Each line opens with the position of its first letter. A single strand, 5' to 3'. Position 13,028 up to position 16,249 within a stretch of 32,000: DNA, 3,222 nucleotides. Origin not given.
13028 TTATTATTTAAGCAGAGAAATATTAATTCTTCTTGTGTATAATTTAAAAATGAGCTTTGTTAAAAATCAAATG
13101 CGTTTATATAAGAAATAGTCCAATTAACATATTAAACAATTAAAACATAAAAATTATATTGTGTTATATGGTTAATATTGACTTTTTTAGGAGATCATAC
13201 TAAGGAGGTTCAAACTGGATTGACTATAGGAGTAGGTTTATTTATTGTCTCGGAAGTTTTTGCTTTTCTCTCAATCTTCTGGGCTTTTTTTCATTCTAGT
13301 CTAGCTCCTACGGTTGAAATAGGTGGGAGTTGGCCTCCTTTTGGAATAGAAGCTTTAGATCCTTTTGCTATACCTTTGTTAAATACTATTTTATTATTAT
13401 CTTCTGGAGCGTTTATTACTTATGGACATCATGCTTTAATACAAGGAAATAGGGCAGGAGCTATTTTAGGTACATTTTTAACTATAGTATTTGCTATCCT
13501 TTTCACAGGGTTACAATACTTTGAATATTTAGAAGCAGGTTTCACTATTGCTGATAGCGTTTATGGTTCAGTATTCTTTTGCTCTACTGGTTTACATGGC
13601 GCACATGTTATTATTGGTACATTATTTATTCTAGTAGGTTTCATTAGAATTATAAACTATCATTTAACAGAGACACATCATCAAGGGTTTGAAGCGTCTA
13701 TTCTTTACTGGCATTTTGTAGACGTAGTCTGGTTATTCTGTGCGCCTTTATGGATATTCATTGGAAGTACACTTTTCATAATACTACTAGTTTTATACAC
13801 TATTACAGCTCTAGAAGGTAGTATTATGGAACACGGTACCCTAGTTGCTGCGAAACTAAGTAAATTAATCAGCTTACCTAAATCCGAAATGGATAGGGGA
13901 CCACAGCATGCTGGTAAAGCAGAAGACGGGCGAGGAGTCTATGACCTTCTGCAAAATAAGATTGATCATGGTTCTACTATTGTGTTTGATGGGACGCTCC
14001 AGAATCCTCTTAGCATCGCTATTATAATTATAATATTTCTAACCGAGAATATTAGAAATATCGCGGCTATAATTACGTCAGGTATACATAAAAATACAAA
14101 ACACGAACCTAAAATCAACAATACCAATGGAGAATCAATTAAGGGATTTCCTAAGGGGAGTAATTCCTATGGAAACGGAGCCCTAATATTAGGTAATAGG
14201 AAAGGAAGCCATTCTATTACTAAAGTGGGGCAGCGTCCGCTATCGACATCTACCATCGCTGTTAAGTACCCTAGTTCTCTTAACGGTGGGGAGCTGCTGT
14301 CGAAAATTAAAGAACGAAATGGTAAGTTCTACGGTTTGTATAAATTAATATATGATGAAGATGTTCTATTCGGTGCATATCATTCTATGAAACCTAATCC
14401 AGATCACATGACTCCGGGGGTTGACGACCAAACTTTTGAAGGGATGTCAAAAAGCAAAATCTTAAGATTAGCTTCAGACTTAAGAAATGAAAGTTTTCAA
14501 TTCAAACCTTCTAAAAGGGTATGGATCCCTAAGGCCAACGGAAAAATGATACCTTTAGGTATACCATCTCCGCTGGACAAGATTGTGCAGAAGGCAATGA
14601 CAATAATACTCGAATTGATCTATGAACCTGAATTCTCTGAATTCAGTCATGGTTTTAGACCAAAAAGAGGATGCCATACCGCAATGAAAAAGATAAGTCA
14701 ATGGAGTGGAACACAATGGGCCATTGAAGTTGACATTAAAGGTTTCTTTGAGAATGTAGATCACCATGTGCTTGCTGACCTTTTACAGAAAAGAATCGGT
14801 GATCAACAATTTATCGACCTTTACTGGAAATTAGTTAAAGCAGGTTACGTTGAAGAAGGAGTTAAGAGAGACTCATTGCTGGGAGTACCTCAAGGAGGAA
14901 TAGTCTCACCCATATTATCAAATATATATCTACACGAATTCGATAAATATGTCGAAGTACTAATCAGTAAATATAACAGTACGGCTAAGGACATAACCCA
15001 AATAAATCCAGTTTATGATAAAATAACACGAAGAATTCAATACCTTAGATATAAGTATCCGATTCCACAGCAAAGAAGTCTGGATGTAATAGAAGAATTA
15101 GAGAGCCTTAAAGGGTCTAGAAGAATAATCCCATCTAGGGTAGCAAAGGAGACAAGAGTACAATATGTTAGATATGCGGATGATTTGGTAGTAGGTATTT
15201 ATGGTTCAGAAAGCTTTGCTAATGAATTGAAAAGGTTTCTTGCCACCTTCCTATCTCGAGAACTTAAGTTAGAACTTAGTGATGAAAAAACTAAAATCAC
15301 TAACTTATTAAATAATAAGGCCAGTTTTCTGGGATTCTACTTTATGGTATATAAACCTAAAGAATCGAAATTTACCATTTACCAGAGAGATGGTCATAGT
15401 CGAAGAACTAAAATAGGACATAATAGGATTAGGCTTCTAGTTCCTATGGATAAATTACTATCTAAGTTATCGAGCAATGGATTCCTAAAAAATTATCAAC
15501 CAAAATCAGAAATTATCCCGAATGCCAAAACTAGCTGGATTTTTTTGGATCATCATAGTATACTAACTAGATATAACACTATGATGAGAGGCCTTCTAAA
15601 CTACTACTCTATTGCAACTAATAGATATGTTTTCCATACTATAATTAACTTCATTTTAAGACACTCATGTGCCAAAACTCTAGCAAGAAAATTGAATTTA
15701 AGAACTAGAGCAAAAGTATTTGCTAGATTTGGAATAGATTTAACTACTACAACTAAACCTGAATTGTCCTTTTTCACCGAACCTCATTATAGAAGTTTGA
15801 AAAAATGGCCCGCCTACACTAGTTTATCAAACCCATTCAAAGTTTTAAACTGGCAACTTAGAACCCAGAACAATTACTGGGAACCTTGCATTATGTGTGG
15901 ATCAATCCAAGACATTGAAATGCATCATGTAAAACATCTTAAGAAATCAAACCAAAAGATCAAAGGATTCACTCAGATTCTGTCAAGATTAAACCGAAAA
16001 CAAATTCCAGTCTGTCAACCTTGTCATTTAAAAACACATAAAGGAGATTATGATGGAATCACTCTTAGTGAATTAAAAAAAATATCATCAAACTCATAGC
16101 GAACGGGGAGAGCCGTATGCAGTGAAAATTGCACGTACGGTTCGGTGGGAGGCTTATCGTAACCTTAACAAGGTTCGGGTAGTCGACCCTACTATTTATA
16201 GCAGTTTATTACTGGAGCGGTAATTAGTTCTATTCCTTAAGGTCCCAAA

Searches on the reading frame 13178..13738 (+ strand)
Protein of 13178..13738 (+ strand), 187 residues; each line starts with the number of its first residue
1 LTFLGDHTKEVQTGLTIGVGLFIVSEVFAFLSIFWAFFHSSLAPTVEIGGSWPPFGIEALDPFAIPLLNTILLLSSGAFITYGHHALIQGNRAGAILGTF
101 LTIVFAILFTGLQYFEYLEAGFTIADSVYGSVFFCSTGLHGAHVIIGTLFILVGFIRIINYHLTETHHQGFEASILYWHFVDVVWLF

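Call 7: find_homologous_proteins(query=window:13178-13738:+)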
Query seq(187 aa) (187 aa): 8000 proteins with E <= 0.001 among 8000 candidates; the best 120 are listed.
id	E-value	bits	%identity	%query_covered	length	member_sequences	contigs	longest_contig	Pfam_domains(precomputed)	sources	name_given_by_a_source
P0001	7.2e-105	367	88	99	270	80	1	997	PF00510.24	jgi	-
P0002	3.4e-104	365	89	99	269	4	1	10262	PF00510.24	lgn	-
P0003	8.7e-97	341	83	99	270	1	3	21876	PF00510.24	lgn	-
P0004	1.2e-96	340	84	99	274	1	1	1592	PF00510.24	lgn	-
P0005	4.8e-96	338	82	100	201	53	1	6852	PF00510.24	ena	-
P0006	1.2e-95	337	83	99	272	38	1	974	PF00510.24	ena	-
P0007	1.8e-95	337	81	99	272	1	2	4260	PF00510.24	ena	-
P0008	2.3e-95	336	80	99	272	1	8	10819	PF00510.24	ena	-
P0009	2.3e-95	336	80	99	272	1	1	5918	PF00510.24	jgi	-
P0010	3.3e-95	336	82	99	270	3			PF00510.24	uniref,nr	uniref:cytochrome c oxidase subunit 3 n=1 Tax=Hericium erinaceus TaxID=91752 RepID=UPI0021ACE30C|nr:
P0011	5.3e-95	335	80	99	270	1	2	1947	PF00510.24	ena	-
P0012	7.3e-95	335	80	99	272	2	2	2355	PF00510.24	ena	-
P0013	8.0e-95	334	81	99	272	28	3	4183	PF00510.24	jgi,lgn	-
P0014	8.0e-95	334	81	99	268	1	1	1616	PF00510.24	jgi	-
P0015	8.4e-95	334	81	99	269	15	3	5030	PF00510.24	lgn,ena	-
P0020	1.3e-94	334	85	95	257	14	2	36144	PF00510.24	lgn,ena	-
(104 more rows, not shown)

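Call 13: find_encoding_contigs(protein=P0002, flank=10000, max_places=4)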
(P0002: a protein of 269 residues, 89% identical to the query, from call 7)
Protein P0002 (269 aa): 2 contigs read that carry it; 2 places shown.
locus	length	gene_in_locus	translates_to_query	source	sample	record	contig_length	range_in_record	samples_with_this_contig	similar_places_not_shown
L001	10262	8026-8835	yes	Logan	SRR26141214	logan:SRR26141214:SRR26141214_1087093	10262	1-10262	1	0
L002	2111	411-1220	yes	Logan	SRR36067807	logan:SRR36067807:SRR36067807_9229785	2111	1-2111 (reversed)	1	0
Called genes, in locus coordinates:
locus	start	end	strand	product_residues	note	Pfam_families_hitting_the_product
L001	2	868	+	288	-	?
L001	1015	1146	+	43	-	-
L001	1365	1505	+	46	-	-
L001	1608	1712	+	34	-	-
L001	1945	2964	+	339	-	PF00115:COX1, PF00961:LAGLIDADG_1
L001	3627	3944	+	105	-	-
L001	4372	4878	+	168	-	PF00115:COX1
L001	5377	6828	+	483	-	PF00361:Proton_antipo_M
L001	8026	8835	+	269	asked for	PF00510:COX3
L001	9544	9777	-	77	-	-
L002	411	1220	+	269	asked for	PF00510:COX3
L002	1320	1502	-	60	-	-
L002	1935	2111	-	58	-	?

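Call 14: find_encoding_contigs(protein=P0020, flank=10000, max_places=4)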
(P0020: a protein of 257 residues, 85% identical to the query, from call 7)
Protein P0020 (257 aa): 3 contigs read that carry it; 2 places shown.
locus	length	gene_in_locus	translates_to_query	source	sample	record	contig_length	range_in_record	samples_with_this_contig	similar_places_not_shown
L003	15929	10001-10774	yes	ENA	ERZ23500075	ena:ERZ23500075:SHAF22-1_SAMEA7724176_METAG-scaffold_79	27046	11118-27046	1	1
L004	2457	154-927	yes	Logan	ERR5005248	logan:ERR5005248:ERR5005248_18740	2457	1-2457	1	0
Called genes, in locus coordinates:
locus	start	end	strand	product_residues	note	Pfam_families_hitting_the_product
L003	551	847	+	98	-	-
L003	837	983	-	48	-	-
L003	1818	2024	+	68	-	-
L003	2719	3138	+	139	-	-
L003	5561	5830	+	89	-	-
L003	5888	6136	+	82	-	-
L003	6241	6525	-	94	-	-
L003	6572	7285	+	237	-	PF00361:Proton_antipo_M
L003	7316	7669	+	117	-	-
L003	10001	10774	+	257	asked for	PF00510:COX3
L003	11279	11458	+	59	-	-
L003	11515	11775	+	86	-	PF03161:LAGLIDADG_2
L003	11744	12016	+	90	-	PF03161:LAGLIDADG_2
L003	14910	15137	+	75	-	PF00115:COX1 (weak)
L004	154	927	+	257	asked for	PF00510:COX3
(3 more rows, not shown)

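Call 41: find_related_loci(query=P0010, collection=viral_contigs, flank=10000)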
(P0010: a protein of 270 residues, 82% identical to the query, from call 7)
Query P0010 (270 aa) in viral_contigs; peptide patterns used: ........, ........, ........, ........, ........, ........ (x = any residue, [..] = any of these).
5 stretches matched a pattern; 1 encode a relative of the query (tblastn E <= 1e-3); 1 distinct loci.
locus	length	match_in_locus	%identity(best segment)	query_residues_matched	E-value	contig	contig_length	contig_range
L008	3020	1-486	57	109-270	7e-58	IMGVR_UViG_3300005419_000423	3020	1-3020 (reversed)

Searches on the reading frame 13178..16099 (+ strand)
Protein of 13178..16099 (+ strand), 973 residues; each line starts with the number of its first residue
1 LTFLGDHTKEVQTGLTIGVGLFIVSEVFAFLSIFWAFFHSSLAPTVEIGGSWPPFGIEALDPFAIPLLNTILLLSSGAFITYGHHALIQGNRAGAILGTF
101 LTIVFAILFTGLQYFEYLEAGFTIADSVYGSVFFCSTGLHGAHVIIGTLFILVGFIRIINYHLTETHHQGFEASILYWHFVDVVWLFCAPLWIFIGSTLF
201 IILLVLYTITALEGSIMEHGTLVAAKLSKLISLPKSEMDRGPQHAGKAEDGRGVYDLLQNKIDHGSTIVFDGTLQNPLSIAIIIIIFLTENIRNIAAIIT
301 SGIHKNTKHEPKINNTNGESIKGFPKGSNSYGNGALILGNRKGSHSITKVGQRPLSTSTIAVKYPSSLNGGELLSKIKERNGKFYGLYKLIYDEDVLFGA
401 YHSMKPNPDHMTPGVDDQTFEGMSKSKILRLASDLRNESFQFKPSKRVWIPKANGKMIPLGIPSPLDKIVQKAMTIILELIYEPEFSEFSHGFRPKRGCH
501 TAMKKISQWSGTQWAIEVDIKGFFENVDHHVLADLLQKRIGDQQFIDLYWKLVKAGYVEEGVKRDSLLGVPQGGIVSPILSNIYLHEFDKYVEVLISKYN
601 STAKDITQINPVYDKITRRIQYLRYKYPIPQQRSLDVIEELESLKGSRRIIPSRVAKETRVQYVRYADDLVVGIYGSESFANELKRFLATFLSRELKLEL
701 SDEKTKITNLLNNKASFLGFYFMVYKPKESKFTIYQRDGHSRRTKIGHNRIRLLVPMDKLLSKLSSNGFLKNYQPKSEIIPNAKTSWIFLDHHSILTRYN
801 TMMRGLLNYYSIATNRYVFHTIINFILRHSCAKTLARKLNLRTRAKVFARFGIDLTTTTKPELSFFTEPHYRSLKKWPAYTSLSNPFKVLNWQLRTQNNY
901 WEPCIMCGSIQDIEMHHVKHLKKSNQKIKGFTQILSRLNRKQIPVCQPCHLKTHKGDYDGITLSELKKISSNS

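Call 8: find_encoding_contigs(protein=window:13178-16099:+, flank=10000, max_places=6)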
Protein window:13178-16099:+ (973 aa): no gene with exactly this product is on record in the collection.

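Call 76: search_protein_families(library=pfam, proteins=[window:13742-16096:+], max_evalue=0.01)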
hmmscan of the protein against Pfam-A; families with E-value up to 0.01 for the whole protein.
window:13742-16096:+ (785 aa): 3 families
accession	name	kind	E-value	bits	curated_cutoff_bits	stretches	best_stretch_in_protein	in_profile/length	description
PF01348.27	Intron_maturas2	-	6.2e-38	130.4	20.8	1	561-707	2-139/140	Type II intron maturase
PF00078.32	RVT_1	-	9.2e-29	101.1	29.6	2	262-405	1-142/205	Reverse transcriptase (RNA-dependent DNA polymerase)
PF21368.3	AI2M-like_HNH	-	2.4e-05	24.6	23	1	716-762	1-49/49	AI2M/AI1M-like, HNH endonuclease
